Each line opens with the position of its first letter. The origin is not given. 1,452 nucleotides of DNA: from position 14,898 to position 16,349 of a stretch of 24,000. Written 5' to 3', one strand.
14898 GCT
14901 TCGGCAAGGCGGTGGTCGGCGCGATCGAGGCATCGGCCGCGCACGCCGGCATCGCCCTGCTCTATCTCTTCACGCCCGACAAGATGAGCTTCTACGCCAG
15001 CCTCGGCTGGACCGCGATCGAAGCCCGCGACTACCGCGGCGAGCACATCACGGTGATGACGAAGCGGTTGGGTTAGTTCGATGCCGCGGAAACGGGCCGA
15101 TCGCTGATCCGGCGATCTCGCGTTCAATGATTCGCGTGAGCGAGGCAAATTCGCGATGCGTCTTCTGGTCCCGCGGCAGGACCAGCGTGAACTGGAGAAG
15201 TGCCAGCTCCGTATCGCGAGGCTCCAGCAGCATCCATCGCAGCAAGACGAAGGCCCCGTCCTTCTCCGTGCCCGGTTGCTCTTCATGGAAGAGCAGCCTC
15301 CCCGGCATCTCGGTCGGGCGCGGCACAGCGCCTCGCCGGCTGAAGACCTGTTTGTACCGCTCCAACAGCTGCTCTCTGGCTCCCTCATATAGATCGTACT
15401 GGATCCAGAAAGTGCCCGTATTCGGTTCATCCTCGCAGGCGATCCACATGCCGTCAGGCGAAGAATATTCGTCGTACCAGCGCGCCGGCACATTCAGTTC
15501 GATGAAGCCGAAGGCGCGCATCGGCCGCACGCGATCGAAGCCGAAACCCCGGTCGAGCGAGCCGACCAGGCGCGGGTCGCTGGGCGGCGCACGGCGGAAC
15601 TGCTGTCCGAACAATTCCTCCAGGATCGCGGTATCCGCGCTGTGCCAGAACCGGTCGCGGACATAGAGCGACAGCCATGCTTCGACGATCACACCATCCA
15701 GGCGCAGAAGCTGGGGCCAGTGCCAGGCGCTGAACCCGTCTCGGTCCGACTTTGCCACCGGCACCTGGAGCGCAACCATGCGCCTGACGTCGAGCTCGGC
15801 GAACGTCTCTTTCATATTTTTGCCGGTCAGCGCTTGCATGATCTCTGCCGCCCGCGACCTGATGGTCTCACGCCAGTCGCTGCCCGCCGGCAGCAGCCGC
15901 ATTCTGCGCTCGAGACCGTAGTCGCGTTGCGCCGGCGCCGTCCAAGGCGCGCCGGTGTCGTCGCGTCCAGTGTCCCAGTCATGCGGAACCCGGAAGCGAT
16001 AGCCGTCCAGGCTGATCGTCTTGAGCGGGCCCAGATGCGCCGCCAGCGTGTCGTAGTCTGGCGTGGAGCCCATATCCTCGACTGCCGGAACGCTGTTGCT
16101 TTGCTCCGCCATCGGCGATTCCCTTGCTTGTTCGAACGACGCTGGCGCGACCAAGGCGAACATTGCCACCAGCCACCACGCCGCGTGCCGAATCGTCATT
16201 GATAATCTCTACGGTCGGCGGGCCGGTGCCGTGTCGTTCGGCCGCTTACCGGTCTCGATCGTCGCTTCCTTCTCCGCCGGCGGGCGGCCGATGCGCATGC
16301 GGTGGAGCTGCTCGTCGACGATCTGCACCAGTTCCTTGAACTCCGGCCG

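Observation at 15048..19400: Four tandem paralogs of an unassignable protein family packed into one minus-strand operon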

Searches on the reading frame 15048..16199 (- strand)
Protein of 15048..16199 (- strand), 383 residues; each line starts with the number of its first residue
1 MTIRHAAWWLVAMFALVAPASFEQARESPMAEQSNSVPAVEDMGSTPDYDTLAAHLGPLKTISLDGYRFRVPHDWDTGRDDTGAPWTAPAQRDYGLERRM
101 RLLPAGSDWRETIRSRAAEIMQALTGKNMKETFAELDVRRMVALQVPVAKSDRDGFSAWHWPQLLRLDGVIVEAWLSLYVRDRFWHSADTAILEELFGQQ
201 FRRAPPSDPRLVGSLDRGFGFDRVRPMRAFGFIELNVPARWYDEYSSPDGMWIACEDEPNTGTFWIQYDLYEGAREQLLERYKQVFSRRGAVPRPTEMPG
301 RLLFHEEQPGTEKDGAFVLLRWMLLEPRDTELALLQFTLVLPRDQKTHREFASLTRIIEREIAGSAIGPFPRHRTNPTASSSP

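Call 5: search_protein_families(library=pfam, proteins=[window:15048-16199:-], max_evalue=1)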
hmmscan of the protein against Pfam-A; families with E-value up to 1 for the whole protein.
window:15048-16199:- (383 aa): 0 families

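Call 6: search_protein_families(library=ncbifam, proteins=[window:15048-16199:-], max_evalue=1)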
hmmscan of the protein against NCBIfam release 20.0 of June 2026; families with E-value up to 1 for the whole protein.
window:15048-16199:- (383 aa): 2 families
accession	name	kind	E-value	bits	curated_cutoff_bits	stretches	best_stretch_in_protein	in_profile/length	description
TIGR03931.1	T7SS_Rv3446c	hypoth_equivalog_domain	0.0054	17.1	47.6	1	6-162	16-157/194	type VII secretion-associated protein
NF043027.1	T4SS_AnkQ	equivalog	0.12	11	700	1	130-173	339-382/496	Dot/Icm T4SS effector AnkQ/LegA10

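Call 62: find_homologous_proteins(query=window:15048-16133:-, max_evalue=0.001)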
Query window:15048-16133:- (361 aa): 12 proteins with E <= 0.001 among 3760 candidates.
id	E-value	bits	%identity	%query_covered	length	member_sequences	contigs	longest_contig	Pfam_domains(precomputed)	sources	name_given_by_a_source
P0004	2.3e-241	818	100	98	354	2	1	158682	-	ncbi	-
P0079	8.5e-187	639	75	100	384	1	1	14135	-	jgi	jgi:hypothetical protein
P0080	8.9e-184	629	75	98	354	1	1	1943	-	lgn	-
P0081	1.3e-152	526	66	98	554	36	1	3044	-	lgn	-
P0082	6.1e-128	445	56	100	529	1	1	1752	-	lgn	-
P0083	2.6e-123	430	58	89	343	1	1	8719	-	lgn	-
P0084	8.4e-120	418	58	89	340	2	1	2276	-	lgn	-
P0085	8.4e-119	415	57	89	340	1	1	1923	-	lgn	-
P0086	6.6e-116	405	56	89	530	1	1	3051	-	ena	-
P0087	1.0e-115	405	54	89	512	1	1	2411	-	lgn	-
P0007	2.3e-109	384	51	97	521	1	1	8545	-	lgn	-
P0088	1.7e-103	365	60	71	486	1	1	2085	-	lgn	-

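Call 65: find_encoding_contigs(protein=P0079, flank=10000, max_places=2)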
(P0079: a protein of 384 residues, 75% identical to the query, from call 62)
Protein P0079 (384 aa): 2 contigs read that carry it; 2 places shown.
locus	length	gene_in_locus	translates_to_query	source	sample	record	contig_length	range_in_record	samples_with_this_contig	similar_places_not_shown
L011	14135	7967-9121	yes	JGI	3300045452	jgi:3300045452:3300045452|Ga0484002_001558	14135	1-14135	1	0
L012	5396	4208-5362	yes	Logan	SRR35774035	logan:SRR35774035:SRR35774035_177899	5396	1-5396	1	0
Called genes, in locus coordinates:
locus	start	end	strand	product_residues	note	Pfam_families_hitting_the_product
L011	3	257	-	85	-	?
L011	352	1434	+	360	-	PF03401:TctC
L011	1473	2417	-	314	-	PF00248:Aldo_ket_red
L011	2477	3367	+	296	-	PF00753:Lactamase_B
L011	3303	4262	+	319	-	PF12706:Lactamase_B_2 (faint), PF00753:Lactamase_B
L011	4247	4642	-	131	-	PF01638:HxlR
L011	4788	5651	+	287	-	PF05368:NmrA, PF13460:NAD_binding_10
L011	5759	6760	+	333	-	-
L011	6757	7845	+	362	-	-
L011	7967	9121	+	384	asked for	-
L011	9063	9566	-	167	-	PF00583:Acetyltransf_1, PF13508:Acetyltransf_7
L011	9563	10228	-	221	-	PF03737:RraA-like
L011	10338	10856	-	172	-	PF00011:HSP20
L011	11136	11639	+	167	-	PF07323:DUF1465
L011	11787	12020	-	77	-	PF01197:Ribosomal_L31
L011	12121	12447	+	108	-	PF01491:Frataxin_Cyay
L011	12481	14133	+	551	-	?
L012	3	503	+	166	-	?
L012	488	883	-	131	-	PF01638:HxlR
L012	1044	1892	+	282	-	PF05368:NmrA, PF13460:NAD_binding_10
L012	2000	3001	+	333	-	-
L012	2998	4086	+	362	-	-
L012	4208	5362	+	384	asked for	-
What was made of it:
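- In L011 and L012 the upstream genes are HxlR and NmrA (call 65).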

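Call 66: find_encoding_contigs(protein=P0083, flank=10000, max_places=2)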
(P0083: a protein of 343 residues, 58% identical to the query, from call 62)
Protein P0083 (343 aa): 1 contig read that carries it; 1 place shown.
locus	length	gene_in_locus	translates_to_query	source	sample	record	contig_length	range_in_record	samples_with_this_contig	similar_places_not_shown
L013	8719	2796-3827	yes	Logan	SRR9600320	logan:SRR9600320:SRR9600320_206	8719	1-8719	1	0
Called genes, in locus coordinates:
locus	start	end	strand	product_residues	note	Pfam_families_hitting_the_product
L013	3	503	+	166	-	?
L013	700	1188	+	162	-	-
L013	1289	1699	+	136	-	-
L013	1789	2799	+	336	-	-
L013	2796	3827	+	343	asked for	-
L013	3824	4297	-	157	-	PF00583:Acetyltransf_1, PF13508:Acetyltransf_7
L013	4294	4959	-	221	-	PF03737:RraA-like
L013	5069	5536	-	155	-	PF00011:HSP20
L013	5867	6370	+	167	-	PF07323:DUF1465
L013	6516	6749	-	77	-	PF01197:Ribosomal_L31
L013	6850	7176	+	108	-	PF01491:Frataxin_Cyay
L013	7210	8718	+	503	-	?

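Call 70: predict_structure(alignment_id=A7)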
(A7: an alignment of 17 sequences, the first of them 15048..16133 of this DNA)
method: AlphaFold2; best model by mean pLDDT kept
length: 361 residues; sequences in the alignment: 17
mean_pLDDT: 77.3   pTM: 0.62
mean pLDDT of the five models: 77.3, 76.5, 74.2, 74.2, 69.9
residues with pLDDT >= 90: 88; 70-90: 175; 50-70: 58; < 50: 40
segments of 3 or more residues with pLDDT < 50: 1-20, 57-63, 353-361
pLDDT, mean of each block of 10 residues (from residue 1): 34 32 75 80 73 57 54 81 89 92 88 84 85 89 87 89 88 88 65 55 80 79 60 64 88 91 95 94 87 82 93 91 80 89 89 40 26
secondary structure, 60 per line:
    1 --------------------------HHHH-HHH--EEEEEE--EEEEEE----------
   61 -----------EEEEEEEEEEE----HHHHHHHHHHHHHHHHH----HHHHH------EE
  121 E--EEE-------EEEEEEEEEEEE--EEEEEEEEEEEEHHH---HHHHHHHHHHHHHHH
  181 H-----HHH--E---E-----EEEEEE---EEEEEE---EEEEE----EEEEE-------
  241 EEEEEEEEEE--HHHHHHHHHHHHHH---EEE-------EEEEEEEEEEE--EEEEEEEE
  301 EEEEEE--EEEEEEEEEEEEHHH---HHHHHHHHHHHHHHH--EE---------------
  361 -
elements in order: H27-30 E37-42 E45-50 E72-82 H87-103 H108-112 E119-121 E124-126 E134-145 E148-159 H166-181 E202-207 E211-216 E220-224 E229-233 E241-250 H253-266 E270-272 E280-290 E293-306 E309-320 H327-341

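Call 73: fold_search(model_id=the predicted structure, library=pdb)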
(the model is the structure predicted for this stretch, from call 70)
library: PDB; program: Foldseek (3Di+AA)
matches with E <= 10: 1424; with E <= 0.001: 15
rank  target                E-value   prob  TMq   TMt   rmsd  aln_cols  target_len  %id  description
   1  3lyd_B                1.2e-04  1.00  0.29  0.58   4.4       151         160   14  Crystal structure of Putative uncharacterized protein from Jonesia denitrificans (released 2010-03-09)
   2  9xps_1                1.6e-04  0.93  0.16  0.23  17.7       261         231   11  The neck structure of the Phage Phikz (released 2026-02-11)
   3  3lyd_A                1.6e-04  1.00  0.29  0.56   4.7       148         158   15  Crystal structure of Putative uncharacterized protein from Jonesia denitrificans (released 2010-03-09)
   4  4rti                  2.7e-04  1.00  0.25  0.46   8.7       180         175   11  The crystal structure of PsbP from Spinacia oleracea (released 2015-03-11)
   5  3hlz_A                2.8e-04  1.00  0.28  0.36   4.0       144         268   13  Crystal structure of BT_1490 (NP_810393.1) from BACTEROIDES THETAIOTAOMICRON VPI-5482 at 1.50 A resolution (released 2009-06-16)
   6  4xrt_A                3.0e-04  0.51  0.13  0.15  19.9       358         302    8  Crystal structure of the di-domain ARO/CYC StfQ from the steffimycin biosynthetic pathway (released 2015-12-02)
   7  2xb3                  3.2e-04  1.00  0.22  0.45  13.2       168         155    9  The Structure of Cyanobacterial PsbP (released 2010-08-25)
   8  6e5d                  3.4e-04  1.00  0.30  0.56   6.9       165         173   13  Crystal structure of LpqN involved in cell envelope biogenesis of Mycobacterium tuberculosis (released 2019-07-24)
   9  4luq_D                4.2e-04  1.00  0.21  0.47   6.6       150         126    9  Crystal structure of virulence effector Tse3 in complex with neutralizer Tsi3 (released 2013-09-18)
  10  4luq_C                4.7e-04  1.00  0.24  0.53   5.3       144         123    9  Crystal structure of virulence effector Tse3 in complex with neutralizer Tsi3 (released 2013-09-18)
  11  8z9d_P                4.7e-04  1.00  0.23  0.39  14.6       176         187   11  cryo-EM structure of PSII-LHCII megacomplex from spinach (released 2024-11-13)
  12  3hlz_B                5.2e-04  1.00  0.28  0.36   4.4       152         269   13  Crystal structure of BT_1490 (NP_810393.1) from BACTEROIDES THETAIOTAOMICRON VPI-5482 at 1.50 A resolution (released 2009-06-16)
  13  4rth_B                7.7e-04  1.00  0.27  0.52   7.0       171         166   10  The crystal structure of PsbP from Zea mays (released 2015-03-11)
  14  4ol4                  9.6e-04  1.00  0.30  0.55   6.9       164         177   12  Crystal structure of secreted proline rich antigen MTC28 (Rv0040c) from Mycobacterium tuberculosis (released 2015-01-28)
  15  4n80_B                9.6e-04  1.00  0.21  0.47   6.7       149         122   10  Crystal structure of Tse3-Tsi3 complex (released 2014-04-23)
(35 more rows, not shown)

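Call 74: search_protein_families(library=padloc, proteins=[window:15048-16199:-], max_evalue=1)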
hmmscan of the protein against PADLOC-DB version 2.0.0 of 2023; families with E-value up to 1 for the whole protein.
window:15048-16199:- (383 aa): 0 families

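Call 75: search_protein_families(library=phrogs, proteins=[window:15048-16199:-], max_evalue=1)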
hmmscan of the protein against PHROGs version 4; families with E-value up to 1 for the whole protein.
window:15048-16199:- (383 aa): 0 families

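Call 96: fold_search(model_id=the predicted structure, library=viral)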
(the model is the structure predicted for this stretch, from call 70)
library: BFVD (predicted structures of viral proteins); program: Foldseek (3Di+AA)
matches with E <= 10: 1281; with E <= 0.001: 1
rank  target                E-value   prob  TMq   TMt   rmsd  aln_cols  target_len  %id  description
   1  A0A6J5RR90            3.1e-04  1.00  0.23  0.39  10.1       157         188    9  Lipoprotein [uncultured Caudovirales phage]
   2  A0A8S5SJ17            1.1e-03  1.00  0.28  0.26  11.6       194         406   10  Host cell surface-exposed lipoprotein [Siphoviridae sp. ctvhu9]
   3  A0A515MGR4            2.0e-03  0.60  0.13  0.20  16.9       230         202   12  (no name in the UniProt tables at hand)
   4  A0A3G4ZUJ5            2.3e-03  0.97  0.16  0.23  12.9       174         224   11  START domain containing protein [Barrevirus sp.]
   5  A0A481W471            2.8e-03  0.63  0.16  0.21  18.0       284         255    9  Virion structural protein [Pseudomonas phage Psa21]
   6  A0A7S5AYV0            3.3e-03  0.28  0.13  0.16  23.6       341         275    8  Uncharacterized protein [Pseudomonas phage Iggy]
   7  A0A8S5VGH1            4.1e-03  0.28  0.10  0.05  21.9       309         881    8  DNA polymerase [Myoviridae sp. ctkfK18]
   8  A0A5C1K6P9            7.2e-03  0.23  0.13  0.14  18.5       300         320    8  Uncharacterized protein [Pseudomonas phage vB_PaeM_PS119XW]
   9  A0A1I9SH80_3          7.2e-03  0.15  0.12  0.05  22.5       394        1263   11  Genome polyprotein [Botrytis cinerea betaendornavirus 1]
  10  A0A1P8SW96            8.0e-03  0.20  0.15  0.16  23.0       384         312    9  ORF22 [psittacine adenovirus 4]
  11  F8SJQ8                9.5e-03  0.82  0.14  0.19  12.1       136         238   10  Uncharacterized protein 026 [Pseudomonas phage PhiPA3]
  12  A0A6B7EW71            9.5e-03  0.15  0.10  0.12  19.7       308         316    8  (no name in the UniProt tables at hand)
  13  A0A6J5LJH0            1.0e-02  0.54  0.16  0.26  16.4       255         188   10  Uncharacterized protein [uncultured Caudovirales phage]
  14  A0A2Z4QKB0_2          1.2e-02  0.18  0.13  0.05  18.7       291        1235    9  Genome polyprotein (Fragment) [Sclerotinia sclerotiorum endornavirus 2-A]
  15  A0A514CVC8            1.4e-02  0.20  0.14  0.12  26.9       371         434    8  (no name in the UniProt tables at hand)
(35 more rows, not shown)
